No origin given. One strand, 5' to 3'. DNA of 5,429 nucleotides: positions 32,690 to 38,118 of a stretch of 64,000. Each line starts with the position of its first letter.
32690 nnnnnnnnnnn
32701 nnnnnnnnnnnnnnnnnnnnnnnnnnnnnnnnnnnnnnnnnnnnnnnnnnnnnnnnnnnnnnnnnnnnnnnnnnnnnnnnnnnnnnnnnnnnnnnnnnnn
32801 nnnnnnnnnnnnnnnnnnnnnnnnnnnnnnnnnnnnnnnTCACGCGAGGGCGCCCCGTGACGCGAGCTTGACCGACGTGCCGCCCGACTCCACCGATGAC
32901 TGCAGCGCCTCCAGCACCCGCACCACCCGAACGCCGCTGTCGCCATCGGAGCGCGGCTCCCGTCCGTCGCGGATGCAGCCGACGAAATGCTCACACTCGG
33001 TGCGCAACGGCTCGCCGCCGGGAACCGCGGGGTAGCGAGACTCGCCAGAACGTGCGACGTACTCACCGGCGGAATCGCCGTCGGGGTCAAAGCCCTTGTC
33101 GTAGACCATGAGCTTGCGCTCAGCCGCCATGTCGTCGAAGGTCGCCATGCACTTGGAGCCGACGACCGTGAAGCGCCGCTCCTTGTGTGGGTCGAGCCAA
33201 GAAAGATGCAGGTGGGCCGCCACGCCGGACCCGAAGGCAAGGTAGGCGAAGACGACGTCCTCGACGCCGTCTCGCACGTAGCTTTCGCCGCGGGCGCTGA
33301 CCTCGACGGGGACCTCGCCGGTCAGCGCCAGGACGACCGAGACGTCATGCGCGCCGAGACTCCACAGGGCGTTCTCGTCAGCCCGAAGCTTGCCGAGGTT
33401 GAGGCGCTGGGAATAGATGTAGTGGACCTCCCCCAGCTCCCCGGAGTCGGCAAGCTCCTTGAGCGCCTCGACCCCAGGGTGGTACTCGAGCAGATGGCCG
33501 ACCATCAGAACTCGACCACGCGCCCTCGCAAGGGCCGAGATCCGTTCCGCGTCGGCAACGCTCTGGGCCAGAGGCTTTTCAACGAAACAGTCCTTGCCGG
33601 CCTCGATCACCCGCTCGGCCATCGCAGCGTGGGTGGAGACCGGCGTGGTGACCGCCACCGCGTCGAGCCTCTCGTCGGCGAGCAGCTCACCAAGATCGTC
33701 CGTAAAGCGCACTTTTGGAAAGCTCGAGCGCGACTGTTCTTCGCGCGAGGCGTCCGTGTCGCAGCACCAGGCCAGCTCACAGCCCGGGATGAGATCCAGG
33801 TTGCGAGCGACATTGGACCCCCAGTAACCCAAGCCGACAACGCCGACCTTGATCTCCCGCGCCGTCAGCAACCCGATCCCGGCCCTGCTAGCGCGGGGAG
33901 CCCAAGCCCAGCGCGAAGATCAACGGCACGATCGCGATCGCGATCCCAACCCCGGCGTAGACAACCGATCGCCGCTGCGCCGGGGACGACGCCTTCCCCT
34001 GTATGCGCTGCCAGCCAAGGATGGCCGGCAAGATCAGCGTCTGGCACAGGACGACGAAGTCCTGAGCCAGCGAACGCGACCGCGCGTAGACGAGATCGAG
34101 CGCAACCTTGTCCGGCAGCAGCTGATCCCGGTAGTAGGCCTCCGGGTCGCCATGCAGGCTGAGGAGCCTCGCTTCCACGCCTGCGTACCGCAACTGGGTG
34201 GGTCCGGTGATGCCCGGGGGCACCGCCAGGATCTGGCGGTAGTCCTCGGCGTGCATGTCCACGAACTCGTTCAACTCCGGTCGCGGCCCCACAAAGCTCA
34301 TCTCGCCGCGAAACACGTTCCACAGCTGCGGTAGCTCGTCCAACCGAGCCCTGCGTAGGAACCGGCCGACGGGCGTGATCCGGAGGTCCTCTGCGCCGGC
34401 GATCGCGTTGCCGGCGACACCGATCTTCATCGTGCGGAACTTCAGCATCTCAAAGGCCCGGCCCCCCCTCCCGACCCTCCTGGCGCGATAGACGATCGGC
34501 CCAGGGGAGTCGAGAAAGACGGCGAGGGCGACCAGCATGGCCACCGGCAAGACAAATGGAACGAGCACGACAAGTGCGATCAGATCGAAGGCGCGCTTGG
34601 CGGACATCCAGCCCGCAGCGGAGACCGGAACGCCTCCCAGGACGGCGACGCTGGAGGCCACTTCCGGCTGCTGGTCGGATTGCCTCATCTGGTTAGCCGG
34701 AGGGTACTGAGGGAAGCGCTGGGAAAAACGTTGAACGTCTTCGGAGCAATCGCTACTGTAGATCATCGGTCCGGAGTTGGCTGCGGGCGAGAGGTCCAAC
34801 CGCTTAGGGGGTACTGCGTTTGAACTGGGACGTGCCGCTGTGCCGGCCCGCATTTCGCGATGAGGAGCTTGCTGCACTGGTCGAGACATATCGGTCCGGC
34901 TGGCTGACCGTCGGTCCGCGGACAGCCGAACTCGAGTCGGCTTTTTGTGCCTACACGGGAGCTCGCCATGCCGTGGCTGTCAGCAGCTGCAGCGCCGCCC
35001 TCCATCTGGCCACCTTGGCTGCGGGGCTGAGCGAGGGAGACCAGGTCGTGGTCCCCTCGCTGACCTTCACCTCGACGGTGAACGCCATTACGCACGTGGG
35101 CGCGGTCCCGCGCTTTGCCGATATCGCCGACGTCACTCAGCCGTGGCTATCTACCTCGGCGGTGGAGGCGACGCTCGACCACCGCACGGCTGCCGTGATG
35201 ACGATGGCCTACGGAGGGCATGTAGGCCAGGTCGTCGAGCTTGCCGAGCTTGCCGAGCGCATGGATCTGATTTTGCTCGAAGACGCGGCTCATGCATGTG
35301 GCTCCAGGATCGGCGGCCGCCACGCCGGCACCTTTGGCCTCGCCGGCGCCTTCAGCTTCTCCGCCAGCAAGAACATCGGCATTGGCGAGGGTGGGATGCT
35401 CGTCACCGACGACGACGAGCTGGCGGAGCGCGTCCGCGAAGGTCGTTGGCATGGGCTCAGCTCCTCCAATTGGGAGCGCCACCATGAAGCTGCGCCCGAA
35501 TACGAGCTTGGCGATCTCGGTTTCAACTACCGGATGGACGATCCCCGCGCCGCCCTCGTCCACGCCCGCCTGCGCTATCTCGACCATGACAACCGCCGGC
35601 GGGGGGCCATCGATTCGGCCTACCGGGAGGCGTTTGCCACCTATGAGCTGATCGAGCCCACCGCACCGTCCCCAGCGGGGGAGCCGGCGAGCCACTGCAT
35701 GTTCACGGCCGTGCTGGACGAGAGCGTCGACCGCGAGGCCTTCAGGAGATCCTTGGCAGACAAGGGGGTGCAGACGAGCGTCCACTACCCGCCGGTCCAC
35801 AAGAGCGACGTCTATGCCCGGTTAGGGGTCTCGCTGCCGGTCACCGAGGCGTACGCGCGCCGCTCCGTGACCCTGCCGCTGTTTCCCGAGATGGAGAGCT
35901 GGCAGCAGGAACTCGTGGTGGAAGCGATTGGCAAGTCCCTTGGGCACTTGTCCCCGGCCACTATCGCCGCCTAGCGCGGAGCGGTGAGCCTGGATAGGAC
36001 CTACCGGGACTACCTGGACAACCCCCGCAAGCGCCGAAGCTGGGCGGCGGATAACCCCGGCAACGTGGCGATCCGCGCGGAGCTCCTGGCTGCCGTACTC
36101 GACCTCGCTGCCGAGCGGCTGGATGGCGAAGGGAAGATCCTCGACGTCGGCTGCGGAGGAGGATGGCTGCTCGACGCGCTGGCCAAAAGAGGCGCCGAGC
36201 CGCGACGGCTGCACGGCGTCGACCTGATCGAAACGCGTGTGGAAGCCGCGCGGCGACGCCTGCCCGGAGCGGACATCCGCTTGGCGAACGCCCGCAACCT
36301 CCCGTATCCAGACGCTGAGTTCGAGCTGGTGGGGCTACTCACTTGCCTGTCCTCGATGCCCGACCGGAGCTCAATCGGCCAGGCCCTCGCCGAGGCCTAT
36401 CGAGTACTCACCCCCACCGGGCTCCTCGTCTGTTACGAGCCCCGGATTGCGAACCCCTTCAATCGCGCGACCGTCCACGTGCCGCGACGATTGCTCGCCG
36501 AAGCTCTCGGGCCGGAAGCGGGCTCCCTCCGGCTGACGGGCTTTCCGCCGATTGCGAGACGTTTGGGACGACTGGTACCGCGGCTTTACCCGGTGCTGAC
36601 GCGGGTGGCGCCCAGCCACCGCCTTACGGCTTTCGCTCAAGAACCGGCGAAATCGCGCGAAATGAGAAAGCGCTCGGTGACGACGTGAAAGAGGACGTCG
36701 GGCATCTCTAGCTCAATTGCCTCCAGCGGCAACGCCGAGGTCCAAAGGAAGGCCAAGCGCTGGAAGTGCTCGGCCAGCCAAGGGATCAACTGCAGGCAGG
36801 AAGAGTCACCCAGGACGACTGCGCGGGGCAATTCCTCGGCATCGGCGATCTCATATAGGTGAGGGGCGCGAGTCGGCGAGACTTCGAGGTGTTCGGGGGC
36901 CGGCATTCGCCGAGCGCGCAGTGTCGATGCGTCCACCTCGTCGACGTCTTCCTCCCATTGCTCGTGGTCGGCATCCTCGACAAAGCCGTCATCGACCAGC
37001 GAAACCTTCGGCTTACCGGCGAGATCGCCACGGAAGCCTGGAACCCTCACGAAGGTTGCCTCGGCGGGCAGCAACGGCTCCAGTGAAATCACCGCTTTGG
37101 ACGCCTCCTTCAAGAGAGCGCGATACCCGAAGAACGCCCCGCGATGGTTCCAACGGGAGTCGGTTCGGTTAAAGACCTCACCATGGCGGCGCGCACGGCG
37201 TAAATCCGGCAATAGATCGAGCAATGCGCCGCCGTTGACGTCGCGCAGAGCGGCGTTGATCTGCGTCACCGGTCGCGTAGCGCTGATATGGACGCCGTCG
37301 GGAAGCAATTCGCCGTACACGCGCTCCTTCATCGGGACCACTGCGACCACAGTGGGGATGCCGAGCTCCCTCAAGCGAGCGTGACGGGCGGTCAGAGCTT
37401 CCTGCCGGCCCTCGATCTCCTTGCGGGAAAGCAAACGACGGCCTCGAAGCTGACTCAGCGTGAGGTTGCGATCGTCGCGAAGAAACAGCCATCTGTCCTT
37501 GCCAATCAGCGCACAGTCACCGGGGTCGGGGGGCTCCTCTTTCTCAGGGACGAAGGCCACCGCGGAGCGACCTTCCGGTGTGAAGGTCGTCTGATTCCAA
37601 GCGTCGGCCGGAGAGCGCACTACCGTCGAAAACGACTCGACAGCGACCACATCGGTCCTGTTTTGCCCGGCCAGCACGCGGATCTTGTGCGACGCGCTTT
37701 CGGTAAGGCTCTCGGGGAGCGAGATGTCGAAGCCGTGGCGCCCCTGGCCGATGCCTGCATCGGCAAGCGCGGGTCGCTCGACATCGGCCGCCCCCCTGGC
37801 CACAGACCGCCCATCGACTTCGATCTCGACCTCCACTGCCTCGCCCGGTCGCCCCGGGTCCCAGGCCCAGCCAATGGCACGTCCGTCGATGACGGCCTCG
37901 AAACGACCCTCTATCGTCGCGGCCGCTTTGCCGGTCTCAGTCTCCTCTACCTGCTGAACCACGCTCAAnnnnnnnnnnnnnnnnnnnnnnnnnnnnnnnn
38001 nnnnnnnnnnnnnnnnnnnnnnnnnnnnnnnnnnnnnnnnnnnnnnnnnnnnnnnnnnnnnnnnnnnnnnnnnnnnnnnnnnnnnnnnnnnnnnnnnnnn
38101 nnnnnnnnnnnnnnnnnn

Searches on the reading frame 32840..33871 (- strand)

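Call 29: search_protein_families(library=pfam, proteins=[window:32840-33871:-], max_evalue=0.0001)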
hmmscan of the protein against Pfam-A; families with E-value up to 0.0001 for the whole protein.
window:32840-33871:- (343 aa): 4 families
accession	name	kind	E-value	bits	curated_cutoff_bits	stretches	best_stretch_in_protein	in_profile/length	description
PF01408.29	GFO_IDH_MocA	-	3.6e-25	89.4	24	1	7-126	1-120/120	Oxidoreductase family, NAD-binding Rossmann fold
PF22725.1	GFO_IDH_MocA_C3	-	2e-18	67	27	1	135-242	2-122/124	GFO/IDH/MocA C-terminal domain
PF02894.22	GFO_IDH_MocA_C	-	2.4e-12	47.5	22.9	1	138-336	1-218/218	Oxidoreductase family, C-terminal alpha/beta domain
PF03447.22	NAD_binding_3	-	3.6e-05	24.9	24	0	13-121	1-112/116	Homoserine dehydrogenase, NAD binding domain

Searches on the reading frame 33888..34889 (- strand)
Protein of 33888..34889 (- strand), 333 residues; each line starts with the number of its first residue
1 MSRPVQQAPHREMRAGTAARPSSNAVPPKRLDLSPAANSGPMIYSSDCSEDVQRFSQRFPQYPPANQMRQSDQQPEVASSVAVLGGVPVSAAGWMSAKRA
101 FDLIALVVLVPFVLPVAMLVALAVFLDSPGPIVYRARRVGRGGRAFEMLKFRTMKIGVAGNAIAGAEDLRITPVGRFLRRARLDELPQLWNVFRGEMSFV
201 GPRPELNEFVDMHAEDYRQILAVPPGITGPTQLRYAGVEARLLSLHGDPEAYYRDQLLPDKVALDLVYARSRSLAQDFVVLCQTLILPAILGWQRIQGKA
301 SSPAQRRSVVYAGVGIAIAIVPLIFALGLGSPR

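Call 29: search_protein_families(library=pfam, proteins=[window:33888-34889:-], max_evalue=0.0001)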
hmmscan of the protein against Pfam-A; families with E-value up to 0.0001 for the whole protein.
window:33888-34889:- (333 aa): 1 family
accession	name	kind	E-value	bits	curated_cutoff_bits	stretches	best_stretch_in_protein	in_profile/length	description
PF02397.22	Bac_transf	-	9.8e-53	178.8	27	1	98-285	1-174/179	Bacterial sugar transferase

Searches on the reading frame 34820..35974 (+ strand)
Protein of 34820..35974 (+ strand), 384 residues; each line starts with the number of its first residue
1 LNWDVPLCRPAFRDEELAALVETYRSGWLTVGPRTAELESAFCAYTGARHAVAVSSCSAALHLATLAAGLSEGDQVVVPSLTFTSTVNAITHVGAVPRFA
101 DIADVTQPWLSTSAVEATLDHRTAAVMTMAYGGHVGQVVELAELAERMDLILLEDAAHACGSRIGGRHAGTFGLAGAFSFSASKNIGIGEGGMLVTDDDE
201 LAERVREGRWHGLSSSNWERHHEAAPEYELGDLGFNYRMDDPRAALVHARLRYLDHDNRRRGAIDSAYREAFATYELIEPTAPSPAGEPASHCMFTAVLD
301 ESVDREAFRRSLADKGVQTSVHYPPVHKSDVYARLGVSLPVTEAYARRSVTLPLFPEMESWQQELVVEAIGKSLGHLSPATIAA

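Call 29: search_protein_families(library=pfam, proteins=[window:34820-35974:+], max_evalue=0.0001)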
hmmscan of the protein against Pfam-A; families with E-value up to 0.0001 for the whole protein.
window:34820-35974:+ (384 aa): 3 families
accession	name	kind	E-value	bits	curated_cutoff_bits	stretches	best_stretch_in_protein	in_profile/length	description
PF01041.23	DegT_DnrJ_EryC1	-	4.3e-98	329.3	19.8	1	13-370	4-359/360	DegT/DnrJ/EryC1/StrS aminotransferase family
PF00155.27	Aminotran_1_2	-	2.6e-06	27.3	19.7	1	35-215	44-251/361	Aminotransferase class I and II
PF01053.26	Cys_Met_Meta_PP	-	9.1e-06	24.9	27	1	33-145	52-160/381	Cys/Met metabolism PLP-dependent enzyme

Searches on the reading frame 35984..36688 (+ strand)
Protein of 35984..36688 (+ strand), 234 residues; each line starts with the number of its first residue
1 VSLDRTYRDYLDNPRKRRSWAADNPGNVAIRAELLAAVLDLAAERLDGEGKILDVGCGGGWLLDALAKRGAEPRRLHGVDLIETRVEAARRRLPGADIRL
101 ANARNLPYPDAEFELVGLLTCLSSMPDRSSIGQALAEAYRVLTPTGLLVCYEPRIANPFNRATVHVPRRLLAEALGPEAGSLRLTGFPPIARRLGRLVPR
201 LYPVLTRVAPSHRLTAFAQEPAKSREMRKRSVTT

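Call 29: search_protein_families(library=pfam, proteins=[window:35984-36688:+], max_evalue=0.0001)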
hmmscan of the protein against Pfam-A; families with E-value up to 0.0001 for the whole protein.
window:35984-36688:+ (234 aa): 7 families
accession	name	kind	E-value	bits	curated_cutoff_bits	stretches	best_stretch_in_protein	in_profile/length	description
PF08241.18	Methyltransf_11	-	1.3e-17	64.7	21.2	1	53-150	1-95/95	Methyltransferase domain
PF13649.12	Methyltransf_25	-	4.5e-17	63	27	1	52-146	1-97/97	Methyltransferase domain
PF13489.12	Methyltransf_23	-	3.7e-11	43.5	27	1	31-154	5-120/164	Methyltransferase domain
PF13847.12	Methyltransf_31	-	1.6e-10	41.3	27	1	48-157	3-116/145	Methyltransferase domain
PF08242.18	Methyltransf_12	-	8.1e-09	36.6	30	1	53-148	1-98/98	Methyltransferase domain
PF01209.24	Ubie_methyltran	-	5.2e-08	33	20.1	1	48-152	48-153/233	ubiE/COQ5 methyltransferase family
PF03141.22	Methyltransf_29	-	2.5e-05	23.5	23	1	51-156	120-223/506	Putative S-adenosyl-L-methionine-dependent methyltransferase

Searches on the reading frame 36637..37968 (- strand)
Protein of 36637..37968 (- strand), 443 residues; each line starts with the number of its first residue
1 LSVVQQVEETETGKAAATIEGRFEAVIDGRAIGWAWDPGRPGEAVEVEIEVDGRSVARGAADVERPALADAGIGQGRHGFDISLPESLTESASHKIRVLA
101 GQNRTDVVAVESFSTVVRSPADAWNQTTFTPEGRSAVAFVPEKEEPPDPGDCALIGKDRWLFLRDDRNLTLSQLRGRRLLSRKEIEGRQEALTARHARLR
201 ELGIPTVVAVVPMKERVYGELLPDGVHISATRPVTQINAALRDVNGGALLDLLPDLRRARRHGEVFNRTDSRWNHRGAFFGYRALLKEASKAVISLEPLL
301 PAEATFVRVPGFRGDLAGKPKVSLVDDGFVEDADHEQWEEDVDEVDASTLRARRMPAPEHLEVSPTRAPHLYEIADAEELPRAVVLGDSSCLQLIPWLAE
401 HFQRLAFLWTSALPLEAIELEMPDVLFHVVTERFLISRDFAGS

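Call 29: search_protein_families(library=pfam, proteins=[window:36637-37968:-], max_evalue=0.0001)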
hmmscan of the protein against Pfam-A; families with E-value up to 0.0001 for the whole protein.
window:36637-37968:- (443 aa): 1 family
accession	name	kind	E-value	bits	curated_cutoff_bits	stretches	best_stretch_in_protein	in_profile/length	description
PF16822.11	ALGX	-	8.5e-19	68.7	26.5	1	154-292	2-133/268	SGNH hydrolase-like domain, acetyltransferase AlgX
